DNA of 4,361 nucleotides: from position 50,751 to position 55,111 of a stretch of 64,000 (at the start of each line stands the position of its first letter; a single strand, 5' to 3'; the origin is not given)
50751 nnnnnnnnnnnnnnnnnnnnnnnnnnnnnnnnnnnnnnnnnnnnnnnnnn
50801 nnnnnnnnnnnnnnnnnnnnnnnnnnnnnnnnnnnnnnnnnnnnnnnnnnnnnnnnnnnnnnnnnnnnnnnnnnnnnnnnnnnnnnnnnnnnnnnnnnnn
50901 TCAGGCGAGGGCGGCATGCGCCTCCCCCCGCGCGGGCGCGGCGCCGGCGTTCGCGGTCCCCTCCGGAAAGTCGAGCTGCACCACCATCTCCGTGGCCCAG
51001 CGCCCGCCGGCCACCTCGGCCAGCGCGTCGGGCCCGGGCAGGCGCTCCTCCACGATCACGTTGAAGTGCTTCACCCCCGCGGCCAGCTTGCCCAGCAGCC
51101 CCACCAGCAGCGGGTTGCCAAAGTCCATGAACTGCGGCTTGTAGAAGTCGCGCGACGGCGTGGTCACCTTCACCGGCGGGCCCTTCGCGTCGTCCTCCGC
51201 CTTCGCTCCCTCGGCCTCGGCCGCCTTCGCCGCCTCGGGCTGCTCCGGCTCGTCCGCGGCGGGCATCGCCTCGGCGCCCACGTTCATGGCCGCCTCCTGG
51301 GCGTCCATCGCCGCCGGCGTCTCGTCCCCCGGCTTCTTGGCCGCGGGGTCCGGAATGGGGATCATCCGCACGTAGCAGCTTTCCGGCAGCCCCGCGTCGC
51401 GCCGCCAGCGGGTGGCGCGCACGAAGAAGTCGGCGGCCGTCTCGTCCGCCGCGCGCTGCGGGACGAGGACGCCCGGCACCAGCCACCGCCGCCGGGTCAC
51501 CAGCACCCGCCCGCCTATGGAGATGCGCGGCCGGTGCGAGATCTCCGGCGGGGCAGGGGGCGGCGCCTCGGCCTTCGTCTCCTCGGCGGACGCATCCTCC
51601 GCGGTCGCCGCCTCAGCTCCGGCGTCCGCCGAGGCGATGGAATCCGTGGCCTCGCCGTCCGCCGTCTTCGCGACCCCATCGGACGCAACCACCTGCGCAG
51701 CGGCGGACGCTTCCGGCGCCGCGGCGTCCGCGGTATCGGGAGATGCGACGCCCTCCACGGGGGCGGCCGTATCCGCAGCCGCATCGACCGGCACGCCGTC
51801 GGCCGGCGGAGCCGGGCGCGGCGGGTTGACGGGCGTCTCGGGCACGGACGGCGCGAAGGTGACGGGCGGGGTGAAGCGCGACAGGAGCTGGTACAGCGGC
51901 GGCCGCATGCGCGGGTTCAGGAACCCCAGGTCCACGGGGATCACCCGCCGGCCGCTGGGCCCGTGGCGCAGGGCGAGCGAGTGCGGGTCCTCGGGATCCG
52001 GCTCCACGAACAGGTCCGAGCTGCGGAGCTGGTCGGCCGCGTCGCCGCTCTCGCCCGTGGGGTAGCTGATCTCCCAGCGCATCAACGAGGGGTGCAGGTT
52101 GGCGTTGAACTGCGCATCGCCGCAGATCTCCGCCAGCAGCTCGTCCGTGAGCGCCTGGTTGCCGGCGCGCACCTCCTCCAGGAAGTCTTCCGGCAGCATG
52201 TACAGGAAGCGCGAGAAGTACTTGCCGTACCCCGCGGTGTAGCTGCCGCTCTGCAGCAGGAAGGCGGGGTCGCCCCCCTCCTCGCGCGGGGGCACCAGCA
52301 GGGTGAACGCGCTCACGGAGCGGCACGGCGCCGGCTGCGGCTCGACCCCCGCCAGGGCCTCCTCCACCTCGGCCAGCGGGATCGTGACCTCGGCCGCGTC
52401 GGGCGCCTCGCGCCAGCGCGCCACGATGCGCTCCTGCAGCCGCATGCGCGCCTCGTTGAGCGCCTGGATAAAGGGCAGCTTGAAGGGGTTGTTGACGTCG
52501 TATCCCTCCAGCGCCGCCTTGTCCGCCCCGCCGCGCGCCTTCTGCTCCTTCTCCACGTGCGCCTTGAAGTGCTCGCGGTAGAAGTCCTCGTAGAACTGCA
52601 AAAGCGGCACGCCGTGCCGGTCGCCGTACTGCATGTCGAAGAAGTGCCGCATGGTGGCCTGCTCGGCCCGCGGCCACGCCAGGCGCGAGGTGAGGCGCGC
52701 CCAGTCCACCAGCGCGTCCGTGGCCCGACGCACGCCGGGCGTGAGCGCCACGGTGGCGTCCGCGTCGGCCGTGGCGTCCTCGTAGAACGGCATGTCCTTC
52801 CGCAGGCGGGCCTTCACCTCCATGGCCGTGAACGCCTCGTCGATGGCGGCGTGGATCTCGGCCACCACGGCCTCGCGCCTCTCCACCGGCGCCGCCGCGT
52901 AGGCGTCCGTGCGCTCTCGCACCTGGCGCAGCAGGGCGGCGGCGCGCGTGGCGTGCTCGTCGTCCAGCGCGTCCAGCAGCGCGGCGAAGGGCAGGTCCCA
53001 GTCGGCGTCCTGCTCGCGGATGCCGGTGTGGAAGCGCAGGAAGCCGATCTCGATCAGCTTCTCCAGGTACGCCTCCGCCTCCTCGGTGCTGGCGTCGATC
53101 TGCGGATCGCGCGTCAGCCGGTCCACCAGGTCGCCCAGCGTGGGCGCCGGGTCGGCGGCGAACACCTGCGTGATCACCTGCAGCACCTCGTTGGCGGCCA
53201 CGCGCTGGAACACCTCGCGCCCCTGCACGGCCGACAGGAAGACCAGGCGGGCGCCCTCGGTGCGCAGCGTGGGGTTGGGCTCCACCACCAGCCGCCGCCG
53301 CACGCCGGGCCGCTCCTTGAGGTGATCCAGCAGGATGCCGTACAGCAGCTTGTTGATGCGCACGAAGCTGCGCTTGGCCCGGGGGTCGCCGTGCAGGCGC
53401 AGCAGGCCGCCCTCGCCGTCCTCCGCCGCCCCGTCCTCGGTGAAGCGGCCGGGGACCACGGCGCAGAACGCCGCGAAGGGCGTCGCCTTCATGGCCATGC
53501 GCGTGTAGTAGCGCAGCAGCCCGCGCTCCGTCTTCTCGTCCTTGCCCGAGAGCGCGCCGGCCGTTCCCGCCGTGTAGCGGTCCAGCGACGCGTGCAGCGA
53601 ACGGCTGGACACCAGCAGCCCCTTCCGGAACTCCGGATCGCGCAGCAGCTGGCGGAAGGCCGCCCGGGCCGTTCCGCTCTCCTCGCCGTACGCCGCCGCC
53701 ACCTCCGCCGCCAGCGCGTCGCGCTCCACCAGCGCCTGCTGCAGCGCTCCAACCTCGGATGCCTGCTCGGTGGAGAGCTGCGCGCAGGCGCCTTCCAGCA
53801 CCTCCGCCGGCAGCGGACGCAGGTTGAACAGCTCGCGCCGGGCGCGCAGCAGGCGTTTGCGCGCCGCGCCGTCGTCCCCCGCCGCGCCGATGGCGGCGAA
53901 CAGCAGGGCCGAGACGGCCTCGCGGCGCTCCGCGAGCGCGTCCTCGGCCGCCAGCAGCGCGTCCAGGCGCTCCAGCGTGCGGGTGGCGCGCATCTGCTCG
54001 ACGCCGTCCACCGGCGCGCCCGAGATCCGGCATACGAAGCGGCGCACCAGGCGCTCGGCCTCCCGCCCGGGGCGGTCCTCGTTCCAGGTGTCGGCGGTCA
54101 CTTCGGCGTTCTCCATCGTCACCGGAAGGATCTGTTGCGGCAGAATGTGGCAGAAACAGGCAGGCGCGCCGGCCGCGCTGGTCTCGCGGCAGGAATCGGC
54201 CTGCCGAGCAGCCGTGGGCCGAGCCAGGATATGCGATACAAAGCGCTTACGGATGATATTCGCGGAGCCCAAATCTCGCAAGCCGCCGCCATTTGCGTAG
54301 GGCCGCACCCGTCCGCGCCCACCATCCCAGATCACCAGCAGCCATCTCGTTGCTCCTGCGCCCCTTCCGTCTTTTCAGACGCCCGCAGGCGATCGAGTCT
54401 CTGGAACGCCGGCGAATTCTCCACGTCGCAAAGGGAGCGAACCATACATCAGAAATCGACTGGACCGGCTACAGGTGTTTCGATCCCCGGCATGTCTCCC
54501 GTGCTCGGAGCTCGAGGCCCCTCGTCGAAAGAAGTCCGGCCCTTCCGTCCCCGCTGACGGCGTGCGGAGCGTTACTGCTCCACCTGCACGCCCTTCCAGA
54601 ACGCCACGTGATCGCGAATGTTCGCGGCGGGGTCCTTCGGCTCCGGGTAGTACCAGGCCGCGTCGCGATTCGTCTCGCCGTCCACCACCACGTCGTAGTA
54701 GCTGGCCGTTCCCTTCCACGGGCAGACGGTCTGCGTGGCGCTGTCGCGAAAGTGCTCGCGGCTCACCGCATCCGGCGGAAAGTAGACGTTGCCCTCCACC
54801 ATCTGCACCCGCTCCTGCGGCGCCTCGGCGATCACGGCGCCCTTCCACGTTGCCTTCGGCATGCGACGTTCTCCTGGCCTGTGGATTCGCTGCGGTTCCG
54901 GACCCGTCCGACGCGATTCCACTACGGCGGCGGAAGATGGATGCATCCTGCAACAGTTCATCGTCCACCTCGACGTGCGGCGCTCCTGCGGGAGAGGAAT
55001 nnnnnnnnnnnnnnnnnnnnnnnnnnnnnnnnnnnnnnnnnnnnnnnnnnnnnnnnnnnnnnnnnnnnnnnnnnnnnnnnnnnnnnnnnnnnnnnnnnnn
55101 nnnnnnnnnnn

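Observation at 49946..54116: LanB encoded as two ORFs with a 17-nt out-of-frame overlap, plus large low-complexity inserts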

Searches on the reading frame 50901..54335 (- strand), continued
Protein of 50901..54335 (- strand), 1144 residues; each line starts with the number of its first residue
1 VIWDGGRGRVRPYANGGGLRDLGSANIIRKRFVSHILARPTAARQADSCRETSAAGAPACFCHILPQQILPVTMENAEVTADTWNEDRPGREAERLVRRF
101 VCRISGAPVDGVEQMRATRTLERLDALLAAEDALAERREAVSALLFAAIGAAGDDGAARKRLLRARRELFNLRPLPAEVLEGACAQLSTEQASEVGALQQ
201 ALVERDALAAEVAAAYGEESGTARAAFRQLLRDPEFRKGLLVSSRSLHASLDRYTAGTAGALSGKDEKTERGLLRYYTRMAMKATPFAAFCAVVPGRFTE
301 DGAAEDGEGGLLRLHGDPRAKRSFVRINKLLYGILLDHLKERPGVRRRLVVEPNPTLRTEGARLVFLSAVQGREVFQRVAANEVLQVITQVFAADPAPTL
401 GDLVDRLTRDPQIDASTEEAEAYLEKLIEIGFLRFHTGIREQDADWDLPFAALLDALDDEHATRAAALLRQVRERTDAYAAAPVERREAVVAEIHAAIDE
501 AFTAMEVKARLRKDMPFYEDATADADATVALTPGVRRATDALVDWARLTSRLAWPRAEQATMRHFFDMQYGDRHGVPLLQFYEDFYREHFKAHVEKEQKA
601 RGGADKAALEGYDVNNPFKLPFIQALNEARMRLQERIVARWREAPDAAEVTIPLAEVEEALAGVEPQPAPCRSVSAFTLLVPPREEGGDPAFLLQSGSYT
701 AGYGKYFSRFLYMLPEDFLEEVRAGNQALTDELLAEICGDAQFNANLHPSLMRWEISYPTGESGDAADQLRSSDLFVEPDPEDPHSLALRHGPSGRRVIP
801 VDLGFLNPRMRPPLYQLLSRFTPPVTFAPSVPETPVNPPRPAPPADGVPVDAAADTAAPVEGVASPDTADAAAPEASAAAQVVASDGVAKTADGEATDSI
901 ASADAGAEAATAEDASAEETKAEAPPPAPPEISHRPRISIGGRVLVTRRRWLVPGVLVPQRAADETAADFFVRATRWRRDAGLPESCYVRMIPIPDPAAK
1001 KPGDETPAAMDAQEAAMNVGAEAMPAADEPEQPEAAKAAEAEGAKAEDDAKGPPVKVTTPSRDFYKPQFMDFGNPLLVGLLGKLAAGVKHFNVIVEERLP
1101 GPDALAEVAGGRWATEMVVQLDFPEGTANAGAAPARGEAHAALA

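Call 20: search_solved_structures(query=window:50901-54116:-, max_evalue=0.01, show_alignments=3)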
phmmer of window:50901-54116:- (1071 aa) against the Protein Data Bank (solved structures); distinct sequences matched with E-value up to 0.01: 2.
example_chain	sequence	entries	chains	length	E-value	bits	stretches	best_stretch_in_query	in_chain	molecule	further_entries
6ec7_A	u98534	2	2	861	2.2e-20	75.7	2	28-368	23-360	Lantibiotic dehydratase domain protein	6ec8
9g04_A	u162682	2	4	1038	0.0076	17.6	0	153-229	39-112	Thiopeptide-type bacteriocin biosynthesis domain containing protein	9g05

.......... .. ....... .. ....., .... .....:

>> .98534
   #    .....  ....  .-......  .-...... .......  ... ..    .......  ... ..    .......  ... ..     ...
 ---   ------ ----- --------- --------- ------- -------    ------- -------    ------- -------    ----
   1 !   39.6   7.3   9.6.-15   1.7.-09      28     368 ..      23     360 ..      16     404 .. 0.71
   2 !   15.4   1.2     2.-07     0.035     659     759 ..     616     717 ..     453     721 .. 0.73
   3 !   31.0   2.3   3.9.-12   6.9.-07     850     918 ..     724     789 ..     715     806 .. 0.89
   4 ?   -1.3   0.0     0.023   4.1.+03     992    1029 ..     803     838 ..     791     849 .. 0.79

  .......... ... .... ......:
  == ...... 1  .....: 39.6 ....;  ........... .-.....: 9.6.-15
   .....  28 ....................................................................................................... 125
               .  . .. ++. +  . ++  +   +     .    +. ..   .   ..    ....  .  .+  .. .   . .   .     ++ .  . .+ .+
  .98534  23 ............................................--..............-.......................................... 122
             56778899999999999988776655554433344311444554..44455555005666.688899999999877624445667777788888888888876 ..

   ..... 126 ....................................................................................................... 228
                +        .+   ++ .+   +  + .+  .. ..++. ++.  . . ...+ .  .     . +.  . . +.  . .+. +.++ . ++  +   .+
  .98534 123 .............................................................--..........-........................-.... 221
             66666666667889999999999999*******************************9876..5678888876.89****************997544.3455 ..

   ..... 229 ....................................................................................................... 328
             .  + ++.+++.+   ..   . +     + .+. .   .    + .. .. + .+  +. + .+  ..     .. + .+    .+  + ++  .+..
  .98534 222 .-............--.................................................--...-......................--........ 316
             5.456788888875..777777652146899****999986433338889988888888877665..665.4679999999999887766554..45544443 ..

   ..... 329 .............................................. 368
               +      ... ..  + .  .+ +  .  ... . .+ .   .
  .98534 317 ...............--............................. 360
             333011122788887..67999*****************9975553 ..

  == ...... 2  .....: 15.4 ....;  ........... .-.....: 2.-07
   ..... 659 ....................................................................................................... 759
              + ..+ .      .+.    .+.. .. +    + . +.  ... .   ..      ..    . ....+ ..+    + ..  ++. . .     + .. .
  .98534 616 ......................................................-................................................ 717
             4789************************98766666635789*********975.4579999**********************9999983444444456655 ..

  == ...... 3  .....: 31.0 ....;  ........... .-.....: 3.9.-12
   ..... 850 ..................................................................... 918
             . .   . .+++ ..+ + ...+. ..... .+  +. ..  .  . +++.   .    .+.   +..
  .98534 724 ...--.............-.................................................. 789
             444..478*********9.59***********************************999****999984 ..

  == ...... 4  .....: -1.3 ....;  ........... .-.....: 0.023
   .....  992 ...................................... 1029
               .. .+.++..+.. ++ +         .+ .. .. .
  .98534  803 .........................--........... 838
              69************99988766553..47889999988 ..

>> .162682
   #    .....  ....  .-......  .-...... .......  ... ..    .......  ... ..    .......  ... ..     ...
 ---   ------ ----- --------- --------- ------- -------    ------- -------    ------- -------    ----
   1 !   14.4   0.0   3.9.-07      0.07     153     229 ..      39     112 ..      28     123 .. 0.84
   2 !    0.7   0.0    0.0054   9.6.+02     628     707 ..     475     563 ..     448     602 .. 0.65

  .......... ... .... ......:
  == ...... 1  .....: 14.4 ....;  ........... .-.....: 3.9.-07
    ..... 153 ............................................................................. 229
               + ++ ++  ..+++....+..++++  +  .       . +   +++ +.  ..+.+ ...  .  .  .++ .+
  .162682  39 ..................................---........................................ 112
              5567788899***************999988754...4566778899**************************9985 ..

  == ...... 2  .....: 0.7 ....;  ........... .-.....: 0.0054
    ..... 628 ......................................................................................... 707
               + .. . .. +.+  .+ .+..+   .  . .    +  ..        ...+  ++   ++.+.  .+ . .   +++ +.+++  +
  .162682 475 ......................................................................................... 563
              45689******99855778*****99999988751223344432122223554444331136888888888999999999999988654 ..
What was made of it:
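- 51546..51848 (-): Insert 1 of LanB-N (aa ~757-857): Ala/Pro/Asp/Glu-rich predicted disordered loop. The insert falls between TbtB residues 717 and 724 (call 20).
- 51162..51350 (-): Insert 2 of LanB-N (aa ~923-985): Ala/Glu/Pro-rich predicted disordered loop holding a short conserved motif. The insert falls between TbtB residues 789 and 803 (call 20).
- On Split LanB (two-component class I-type dehydratase): The C-terminus aligns to the C-terminal end of stand-alone TbtB (call 20). Only the R-x3-(R/K)-x-T-P-F motif was checked, through the MadB alignment: R206, K210 and T212, with K in place of the second R (call 20).
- Closest known: TbtB/TbtC. Different: They are about 860 aa and lack both inserts: insert 1 maps between TbtB residues 717 and 724, and insert 2 between 789 and 803 (call 20).
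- The glutamylase motif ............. aligns to MadB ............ (call 20).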

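Call 47: search_solved_structures(query=A2, max_evalue=0.01, show_alignments=0)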
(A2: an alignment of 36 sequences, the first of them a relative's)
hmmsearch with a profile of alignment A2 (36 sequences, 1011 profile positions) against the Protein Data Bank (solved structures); distinct sequences matched with E-value up to 0.01: 4.
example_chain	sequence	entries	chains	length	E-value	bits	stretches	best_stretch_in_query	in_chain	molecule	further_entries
6ec7_A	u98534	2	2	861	2.6e-41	145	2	20-354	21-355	Lantibiotic dehydratase domain protein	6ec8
9jhq_A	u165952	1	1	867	7.4e-19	70.7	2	17-213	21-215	Goadsporin biosynthetic protein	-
9g04_A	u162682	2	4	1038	3.2e-06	28.9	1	138-222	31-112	Thiopeptide-type bacteriocin biosynthesis domain containing protein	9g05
5ehk_A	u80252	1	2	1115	5.9e-06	28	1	147-223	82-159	Lantibiotic dehydratase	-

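Call 48: predict_structure(alignment_id=A2)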
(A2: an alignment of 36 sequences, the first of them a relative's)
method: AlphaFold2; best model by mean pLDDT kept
length: 1071 residues; sequences in the alignment: 36
mean_pLDDT: 81.6   pTM: 0.81
mean pLDDT of the five models: 81.6, 81.5, 79.7, 79.1, 78.4
residues with pLDDT >= 90: 665; 70-90: 186; 50-70: 58; < 50: 162
segments of 3 or more residues with pLDDT < 50: 1-20, 230-232, 773-847, 933-977, 1056-1071
pLDDT, mean of each block of 10 residues (from residue 1): 30 35 86 95 97 95 93 93 93 94 93 95 95 97 97 96 92 93 86 94 94 82 82 66 93 90 93 93 91 87 92 92 93 95 95 93 84 92 96 97 95 93 96 89 87 93 94 92 95 95 95 92 85 87 95 96 96 95 95 82 94 91 88 81 90 88 72 73 80 80 95 95 90 71 91 91 75 45 33 29 28 31 30 34 47 86 96 96 95 96 96 94 68 43 33 30 32 45 65 92 95 89 94 92 94 52 29 33
secondary structure, 60 per line:
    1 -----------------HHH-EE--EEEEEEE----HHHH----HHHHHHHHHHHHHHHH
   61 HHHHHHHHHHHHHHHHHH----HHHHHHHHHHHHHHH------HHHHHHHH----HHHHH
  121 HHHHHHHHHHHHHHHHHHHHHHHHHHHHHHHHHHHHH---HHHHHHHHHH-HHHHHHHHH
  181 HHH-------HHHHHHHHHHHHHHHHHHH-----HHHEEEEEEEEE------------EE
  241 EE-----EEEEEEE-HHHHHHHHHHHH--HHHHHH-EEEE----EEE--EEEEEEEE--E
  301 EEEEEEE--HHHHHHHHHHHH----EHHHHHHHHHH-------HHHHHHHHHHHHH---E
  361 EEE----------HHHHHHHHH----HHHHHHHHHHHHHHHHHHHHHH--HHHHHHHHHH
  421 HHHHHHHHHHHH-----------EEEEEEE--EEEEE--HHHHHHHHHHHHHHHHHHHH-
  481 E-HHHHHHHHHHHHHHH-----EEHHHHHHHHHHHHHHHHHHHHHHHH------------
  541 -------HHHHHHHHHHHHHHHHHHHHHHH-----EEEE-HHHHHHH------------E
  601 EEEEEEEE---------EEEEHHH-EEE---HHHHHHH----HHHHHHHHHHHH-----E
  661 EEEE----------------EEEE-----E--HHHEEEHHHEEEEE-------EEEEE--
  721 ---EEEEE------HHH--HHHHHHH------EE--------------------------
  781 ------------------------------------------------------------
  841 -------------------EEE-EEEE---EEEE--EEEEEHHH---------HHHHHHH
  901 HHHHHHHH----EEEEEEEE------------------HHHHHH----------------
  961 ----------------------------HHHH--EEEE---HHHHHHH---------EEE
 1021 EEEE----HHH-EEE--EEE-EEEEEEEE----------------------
elements in order (helices of 4 or more, strands of 3 or more residues): E26-32 H37-40 H45-78 H83-97 H104-111 H116-157 H161-170 H172-183 H191-209 E218-226 E239-242 E248-254 H256-267 H270-275 E277-280 E285-287 E290-297 E300-307 H310-321 H327-336 H344-356 E360-363 H374-382 H387-408 H411-432 E444-450 E453-457 H460-479 H483-497 H505-528 H548-570 E576-579 H581-587 E600-608 E618-621 E626-628 H632-638 H643-654 E660-664 E681-684 E696-698 E702-706 E714-718 E724-728 H740-746 E860-862 E864-867 E871-874 E877-881 H894-908 E913-920 H939-944 H989-992 E995-998 H1002-1008 E1018-1024 E1033-1035 E1038-1040 E1042-1049
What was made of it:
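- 50901..54116 (-): lanB-N: stand-alone glutamylation subunit (predicted Glu-tRNA(Glu)-dependent Ser/Thr glutamyl transferase), 1071 aa. The AF2 model has pLDDT 81.6 and pTM 0.81 (call 48).
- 51546..51848 (-): pLDDT is below 50 with no secondary structure for aa 773-847 (call 48).
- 51162..51350 (-): pLDDT is below 50 for aa 933-977 (call 48).
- Inserts: pLDDT is below 50 only in the inserts and the termini (call 48).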

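Call 50: fold_search(model_id=the predicted structure, library=pdb)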
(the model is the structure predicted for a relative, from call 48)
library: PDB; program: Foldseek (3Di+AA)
matches with E <= 10: 90; with E <= 0.001: 11
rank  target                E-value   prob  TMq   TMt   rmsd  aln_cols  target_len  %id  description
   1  6ec8                  1.2e-35  1.00  0.61  0.80   5.6      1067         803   19  Glutamylation domain, TbtB, from thiomuracin biosynthesis bound to 5'-phosphodesmethylglutamycin (released 2019-06-19)
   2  6ec7                  2.2e-35  1.00  0.61  0.81   5.6      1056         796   19  Glutamylation domain, TbtB, from thiomuracin biosynthesis (released 2019-08-14)
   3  9jhq                  5.6e-27  1.00  0.58  0.75   8.1      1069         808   14  Crystal structure of GodF, a post-translational modification enzyme involved in the biosynthesis of goadsporin (released 2025-09-10)
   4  9g05_A                3.4e-22  1.00  0.48  0.50   8.7       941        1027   13  Structure of MadB, a class I dehydrates from Clostridium maddingley, in complex with its substrate (released 2025-07-16)
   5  5ehk_A                4.2e-21  1.00  0.49  0.50   9.8       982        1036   16  Crystal structure of tRNA dependent lantibiotic dehydratase MibB from Microbispora sp. 107891 (released 2016-03-02)
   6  9g04_A                1.4e-20  1.00  0.48  0.51   8.9       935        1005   14  Structure of MadB, a class I dehydrates from Clostridium maddingley in the apo state (released 2025-07-16)
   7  9g04_B                4.3e-20  1.00  0.48  0.51   7.7       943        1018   13  Structure of MadB, a class I dehydrates from Clostridium maddingley in the apo state (released 2025-07-16)
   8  4wd9_A                1.2e-18  1.00  0.48  0.52   7.5       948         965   12  Crystal structure of tRNA-dependent lantibiotic dehydratase NisB in complex with NisA leader peptide (released 2014-10-29)
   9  6m7y_B                3.2e-18  1.00  0.47  0.53   9.2       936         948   12  Dehydratase, NisB, bound to a non-eliminable substrate analog (released 2019-08-14)
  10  6m7y_A                6.6e-18  1.00  0.48  0.53   7.7       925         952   12  Dehydratase, NisB, bound to a non-eliminable substrate analog (released 2019-08-14)
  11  4wd9_B                1.9e-17  1.00  0.47  0.52   7.5       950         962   11  Crystal structure of tRNA-dependent lantibiotic dehydratase NisB in complex with NisA leader peptide (released 2014-10-29)
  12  8hci_A                3.4e-01  0.16  0.06  0.19  23.8       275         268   11  Crystal structure of a holoenzyme Fe-free TglHI for Pseudomonas syringae Peptidyl (S) 2-mercaptoglycine biosynthesis (released 2023-08-23)
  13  8hi7_A                9.2e-01  0.08  0.06  0.18  23.9       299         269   13  Crystal structure of a holoenzyme TglHI with two Fe irons for Pseudomonas syringae Peptidyl (S) 2-mercaptoglycine bios (released 2023-08-23)
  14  7uni_B                1.1e+00  0.14  0.07  0.21  32.5       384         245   11  De novo designed chlorophyll dimer protein with Zn pheophorbide a methyl ester, SP2-ZnPPaM (released 2023-04-19)
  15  5m4y_C                1.3e+00  0.14  0.06  0.23  20.2       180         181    7  Crystal structure of the Sec3/Sso2 complex at 2.20 angstrom resolution (released 2017-02-08)
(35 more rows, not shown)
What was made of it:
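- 50901..54116 (-): The best fold matches are TbtB 6EC8 (TMt 0.80) and GodF 9JHQ (0.75) (call 50).
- On Split LanB (two-component class I-type dehydratase): The fold matches TbtB and GodF (call 50).
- Closest known: TbtB/TbtC. Same: They are the best sequence matches (profile E 2.6e-41) and fold matches (TMt 0.80 and 0.75) for LanB-N (calls 47, 50).
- Fold: TbtB and GodF are the top matches, with full-length LanBs lower (calls 47, 50). The best sequence and fold matches of LanB-N are TbtB (thiomuracin) and GodF (goadsporin) (calls 20, 47, 50).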

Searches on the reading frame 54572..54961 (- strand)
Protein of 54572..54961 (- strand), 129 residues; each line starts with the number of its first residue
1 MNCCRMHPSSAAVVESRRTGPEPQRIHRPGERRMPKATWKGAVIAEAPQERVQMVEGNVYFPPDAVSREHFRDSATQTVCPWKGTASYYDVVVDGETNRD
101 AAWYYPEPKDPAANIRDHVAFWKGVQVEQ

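Call 14: search_protein_families(library=ncbifam, proteins=[window:54572-54961:-], max_evalue=0.1)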
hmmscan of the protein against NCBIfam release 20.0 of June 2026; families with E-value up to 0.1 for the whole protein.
window:54572-54961:- (129 aa): 0 families

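Call 59: search_protein_families(library=pfam, proteins=[window:54572-54961:-], max_evalue=0.001)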
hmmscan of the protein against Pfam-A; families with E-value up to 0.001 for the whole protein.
window:54572-54961:- (129 aa): 1 family
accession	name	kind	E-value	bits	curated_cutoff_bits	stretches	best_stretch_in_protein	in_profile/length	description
PF04248.19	NTP_transf_9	-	6.3e-31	106.5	22.1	1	36-123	2-92/93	Domain of unknown function (DUF427)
